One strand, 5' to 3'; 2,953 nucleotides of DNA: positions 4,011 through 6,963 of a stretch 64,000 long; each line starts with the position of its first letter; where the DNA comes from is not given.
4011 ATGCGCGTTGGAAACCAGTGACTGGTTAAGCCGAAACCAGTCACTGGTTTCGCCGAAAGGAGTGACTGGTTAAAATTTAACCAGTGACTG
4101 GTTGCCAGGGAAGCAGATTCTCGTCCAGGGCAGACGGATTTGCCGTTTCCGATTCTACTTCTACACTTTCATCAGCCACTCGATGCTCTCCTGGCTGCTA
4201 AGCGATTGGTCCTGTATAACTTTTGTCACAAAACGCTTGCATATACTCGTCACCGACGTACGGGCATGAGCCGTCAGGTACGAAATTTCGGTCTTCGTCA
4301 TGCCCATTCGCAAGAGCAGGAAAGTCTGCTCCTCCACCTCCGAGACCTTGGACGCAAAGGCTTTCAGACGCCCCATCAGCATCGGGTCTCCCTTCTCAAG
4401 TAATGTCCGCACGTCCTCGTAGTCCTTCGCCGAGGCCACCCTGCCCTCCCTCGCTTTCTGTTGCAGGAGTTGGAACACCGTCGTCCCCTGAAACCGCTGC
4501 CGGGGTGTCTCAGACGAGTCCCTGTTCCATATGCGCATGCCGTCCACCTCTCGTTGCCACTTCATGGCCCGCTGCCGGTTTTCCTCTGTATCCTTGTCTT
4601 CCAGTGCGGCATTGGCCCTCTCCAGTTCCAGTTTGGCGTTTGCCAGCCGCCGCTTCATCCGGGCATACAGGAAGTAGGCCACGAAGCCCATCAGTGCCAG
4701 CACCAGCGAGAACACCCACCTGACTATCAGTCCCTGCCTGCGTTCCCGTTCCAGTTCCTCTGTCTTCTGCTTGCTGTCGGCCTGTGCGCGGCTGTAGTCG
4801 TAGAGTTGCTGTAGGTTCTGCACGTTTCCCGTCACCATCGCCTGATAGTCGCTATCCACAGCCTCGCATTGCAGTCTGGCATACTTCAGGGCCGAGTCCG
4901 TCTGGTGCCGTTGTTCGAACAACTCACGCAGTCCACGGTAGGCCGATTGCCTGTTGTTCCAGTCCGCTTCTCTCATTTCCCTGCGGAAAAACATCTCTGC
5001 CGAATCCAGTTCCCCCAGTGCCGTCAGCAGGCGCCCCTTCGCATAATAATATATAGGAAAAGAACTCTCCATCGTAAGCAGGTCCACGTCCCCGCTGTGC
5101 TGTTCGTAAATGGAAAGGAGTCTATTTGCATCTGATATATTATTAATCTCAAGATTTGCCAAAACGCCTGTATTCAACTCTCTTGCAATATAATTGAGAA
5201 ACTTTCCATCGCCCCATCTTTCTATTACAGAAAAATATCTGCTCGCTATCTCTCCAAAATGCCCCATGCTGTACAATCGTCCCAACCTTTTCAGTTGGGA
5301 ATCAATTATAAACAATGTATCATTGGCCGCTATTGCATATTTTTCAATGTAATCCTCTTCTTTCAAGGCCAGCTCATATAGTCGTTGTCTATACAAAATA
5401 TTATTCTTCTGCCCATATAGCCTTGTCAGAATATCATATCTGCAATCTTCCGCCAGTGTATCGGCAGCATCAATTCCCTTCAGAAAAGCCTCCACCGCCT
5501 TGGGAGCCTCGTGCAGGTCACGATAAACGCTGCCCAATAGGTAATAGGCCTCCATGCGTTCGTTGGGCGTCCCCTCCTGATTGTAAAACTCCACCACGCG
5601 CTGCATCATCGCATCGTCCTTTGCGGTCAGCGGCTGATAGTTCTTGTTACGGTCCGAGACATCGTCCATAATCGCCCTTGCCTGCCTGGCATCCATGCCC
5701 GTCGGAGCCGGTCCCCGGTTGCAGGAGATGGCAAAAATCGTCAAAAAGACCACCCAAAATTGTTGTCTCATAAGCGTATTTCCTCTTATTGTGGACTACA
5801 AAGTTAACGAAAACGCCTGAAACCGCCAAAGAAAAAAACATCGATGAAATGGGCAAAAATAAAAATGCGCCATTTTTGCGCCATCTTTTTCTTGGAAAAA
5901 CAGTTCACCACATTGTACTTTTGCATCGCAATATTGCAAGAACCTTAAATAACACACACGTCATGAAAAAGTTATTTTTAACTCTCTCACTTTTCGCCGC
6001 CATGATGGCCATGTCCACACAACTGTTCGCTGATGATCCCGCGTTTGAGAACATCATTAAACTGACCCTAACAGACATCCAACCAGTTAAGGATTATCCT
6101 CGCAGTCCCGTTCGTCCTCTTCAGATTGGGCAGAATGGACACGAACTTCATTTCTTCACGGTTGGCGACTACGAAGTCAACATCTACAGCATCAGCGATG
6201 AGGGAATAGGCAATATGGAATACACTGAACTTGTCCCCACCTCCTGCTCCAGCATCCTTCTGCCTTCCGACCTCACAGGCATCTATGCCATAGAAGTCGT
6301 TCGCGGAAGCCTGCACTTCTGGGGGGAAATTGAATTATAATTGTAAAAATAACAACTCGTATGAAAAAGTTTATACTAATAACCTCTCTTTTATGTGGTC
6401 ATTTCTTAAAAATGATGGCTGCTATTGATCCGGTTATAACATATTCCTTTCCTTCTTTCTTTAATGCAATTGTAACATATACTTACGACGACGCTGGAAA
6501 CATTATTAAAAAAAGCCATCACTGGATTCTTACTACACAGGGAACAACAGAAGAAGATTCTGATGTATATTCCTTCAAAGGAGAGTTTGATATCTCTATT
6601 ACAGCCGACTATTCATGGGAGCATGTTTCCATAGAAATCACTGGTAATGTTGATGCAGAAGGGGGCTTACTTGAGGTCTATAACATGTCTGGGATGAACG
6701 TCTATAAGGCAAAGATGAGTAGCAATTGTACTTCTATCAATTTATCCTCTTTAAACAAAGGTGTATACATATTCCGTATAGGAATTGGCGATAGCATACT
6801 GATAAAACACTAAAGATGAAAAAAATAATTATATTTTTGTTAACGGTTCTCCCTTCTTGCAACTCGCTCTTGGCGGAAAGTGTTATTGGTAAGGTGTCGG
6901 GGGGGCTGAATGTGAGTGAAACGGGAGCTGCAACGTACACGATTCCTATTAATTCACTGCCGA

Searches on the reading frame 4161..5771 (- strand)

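Call 38: search_protein_families(library=pfam, proteins=[window:4161-5771:-], max_evalue=0.0001)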
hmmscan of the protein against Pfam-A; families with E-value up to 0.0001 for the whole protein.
window:4161-5771:- (536 aa): 1 family
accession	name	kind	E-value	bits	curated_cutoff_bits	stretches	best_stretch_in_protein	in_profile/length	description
PF13181.12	TPR_8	-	4.2e-05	23.8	25.7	0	74-102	2-30/34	Tetratricopeptide repeat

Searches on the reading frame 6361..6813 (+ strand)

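Call 38: search_protein_families(library=pfam, proteins=[window:6361-6813:+], max_evalue=0.0001)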
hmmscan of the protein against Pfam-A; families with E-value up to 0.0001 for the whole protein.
window:6361-6813:+ (150 aa): 1 family
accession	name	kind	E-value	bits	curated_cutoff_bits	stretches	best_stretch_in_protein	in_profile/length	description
PF18962.6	Por_Secre_tail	-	6.1e-07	30.1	27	1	91-144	12-66/75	Secretion system C-terminal sorting domain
